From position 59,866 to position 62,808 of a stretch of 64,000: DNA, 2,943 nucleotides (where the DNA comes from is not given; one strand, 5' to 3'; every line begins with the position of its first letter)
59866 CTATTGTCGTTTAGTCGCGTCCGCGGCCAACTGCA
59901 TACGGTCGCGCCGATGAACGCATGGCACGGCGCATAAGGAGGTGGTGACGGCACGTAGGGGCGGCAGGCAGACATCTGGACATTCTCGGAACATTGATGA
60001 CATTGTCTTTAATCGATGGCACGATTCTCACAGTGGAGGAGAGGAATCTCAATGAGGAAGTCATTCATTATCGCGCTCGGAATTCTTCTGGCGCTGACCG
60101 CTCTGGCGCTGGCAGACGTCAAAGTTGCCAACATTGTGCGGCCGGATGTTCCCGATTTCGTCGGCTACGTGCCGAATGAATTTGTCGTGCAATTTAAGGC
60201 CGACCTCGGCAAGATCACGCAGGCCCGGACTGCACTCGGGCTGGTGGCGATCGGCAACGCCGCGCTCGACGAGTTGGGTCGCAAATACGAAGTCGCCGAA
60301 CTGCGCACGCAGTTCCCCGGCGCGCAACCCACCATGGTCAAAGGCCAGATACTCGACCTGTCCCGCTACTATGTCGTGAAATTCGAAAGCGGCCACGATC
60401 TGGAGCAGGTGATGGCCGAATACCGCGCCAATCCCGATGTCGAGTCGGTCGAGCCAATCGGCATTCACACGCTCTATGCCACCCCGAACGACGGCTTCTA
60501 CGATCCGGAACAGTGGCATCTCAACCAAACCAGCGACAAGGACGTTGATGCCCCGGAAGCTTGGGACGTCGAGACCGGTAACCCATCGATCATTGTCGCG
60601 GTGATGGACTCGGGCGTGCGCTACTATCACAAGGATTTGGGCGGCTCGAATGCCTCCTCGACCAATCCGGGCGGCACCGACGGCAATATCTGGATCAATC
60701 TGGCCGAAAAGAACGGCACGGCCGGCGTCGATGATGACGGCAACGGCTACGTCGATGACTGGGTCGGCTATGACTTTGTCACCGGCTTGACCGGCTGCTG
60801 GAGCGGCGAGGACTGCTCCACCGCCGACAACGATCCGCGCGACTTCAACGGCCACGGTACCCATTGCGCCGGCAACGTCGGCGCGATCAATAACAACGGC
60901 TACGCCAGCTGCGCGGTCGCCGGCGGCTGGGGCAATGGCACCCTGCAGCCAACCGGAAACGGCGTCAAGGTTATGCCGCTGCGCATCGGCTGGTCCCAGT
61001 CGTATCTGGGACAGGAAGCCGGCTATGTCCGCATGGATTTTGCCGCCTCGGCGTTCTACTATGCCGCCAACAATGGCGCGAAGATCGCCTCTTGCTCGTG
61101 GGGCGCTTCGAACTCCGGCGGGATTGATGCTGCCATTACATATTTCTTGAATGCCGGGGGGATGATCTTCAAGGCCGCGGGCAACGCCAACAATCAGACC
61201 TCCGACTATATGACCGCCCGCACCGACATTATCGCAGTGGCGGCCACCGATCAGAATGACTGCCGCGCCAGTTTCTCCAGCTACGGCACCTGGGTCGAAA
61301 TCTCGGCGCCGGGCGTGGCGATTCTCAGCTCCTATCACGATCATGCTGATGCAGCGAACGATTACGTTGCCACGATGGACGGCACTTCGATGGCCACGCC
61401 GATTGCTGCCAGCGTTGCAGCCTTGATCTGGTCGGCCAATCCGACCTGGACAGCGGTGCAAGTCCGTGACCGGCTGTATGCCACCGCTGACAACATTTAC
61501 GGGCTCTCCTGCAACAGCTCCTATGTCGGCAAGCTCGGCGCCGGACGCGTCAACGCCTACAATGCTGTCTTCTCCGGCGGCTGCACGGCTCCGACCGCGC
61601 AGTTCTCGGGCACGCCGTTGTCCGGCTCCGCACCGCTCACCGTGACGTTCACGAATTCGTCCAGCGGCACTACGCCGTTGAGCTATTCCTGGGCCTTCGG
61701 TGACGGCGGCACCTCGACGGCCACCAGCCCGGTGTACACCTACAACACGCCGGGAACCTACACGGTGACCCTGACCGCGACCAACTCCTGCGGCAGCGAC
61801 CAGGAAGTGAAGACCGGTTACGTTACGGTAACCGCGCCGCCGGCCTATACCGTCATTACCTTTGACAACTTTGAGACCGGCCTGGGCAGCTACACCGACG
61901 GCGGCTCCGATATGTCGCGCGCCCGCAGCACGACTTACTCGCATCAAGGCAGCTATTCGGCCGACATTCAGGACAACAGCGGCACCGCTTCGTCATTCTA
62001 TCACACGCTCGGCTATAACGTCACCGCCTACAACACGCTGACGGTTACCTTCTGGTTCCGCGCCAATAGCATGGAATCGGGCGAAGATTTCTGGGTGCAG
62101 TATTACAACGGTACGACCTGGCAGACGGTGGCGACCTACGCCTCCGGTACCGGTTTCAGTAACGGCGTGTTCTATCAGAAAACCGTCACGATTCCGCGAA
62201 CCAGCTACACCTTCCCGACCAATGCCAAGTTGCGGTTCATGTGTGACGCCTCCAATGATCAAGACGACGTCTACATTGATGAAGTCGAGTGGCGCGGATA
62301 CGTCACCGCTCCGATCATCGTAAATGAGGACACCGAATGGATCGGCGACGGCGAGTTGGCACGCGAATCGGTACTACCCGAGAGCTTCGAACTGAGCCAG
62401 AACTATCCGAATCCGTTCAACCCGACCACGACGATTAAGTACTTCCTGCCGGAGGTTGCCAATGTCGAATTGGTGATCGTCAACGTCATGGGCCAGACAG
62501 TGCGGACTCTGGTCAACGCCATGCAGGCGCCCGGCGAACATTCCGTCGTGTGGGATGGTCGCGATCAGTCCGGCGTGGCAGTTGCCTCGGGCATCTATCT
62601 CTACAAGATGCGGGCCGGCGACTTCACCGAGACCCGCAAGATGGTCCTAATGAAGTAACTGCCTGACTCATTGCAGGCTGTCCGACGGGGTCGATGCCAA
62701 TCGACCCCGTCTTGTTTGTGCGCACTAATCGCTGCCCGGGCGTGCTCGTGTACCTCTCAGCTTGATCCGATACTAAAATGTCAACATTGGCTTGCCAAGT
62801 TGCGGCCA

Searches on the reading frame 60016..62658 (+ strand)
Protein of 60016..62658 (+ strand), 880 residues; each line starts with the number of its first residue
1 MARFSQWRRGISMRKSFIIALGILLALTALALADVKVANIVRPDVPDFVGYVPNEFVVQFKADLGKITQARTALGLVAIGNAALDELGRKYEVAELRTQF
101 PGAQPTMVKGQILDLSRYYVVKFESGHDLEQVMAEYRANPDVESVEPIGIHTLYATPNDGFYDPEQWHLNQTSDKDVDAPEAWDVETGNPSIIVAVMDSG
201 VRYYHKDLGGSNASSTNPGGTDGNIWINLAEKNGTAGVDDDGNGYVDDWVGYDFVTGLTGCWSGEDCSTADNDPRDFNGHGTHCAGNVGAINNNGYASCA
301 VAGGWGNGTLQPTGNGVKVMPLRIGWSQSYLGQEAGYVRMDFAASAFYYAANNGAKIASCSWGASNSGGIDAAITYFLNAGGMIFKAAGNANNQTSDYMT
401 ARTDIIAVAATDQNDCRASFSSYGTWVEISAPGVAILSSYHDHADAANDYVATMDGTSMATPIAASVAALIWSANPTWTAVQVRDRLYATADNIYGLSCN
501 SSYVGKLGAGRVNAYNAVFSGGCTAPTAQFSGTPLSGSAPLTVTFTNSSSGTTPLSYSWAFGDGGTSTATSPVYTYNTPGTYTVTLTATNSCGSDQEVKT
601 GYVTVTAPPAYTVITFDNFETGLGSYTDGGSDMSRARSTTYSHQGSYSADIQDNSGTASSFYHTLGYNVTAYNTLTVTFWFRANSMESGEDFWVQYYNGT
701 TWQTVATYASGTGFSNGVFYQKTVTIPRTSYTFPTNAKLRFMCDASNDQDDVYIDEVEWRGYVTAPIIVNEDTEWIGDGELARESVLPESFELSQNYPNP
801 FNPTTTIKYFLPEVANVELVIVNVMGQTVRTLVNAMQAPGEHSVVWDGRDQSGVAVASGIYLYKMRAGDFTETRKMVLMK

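Call 8: search_protein_families(library=pfam, proteins=[window:60016-62658:+], max_evalue=0.001)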
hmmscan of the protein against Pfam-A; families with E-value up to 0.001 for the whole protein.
window:60016-62658:+ (880 aa): 7 families
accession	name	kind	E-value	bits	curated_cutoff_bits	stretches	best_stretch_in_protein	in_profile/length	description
PF00082.27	Peptidase_S8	-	2.6e-37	129.2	21.8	1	192-493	4-275/288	Subtilase family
PF18911.6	PKD_4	-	3.4e-18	65.9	27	1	524-605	2-85/85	PKD domain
PF00801.26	PKD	-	2.1e-13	50.5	23.5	1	528-597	2-74/80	PKD domain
PF13860.13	FlgD_ig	-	4.7e-12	46.1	27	1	807-867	14-75/79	FlgD Ig-like domain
PF22148.1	Fervidolysin_NPro-like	-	1.2e-07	32.5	21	0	113-147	46-80/81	Fervidolysin N-terminal prodomain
PF16361.10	Peptidase_S8_N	-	2.8e-06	28.3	30.5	1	58-154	5-102/142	N-terminal of Subtilase family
PF18962.6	Por_Secre_tail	-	7.8e-05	23.3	27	1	797-877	2-74/75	Secretion system C-terminal sorting domain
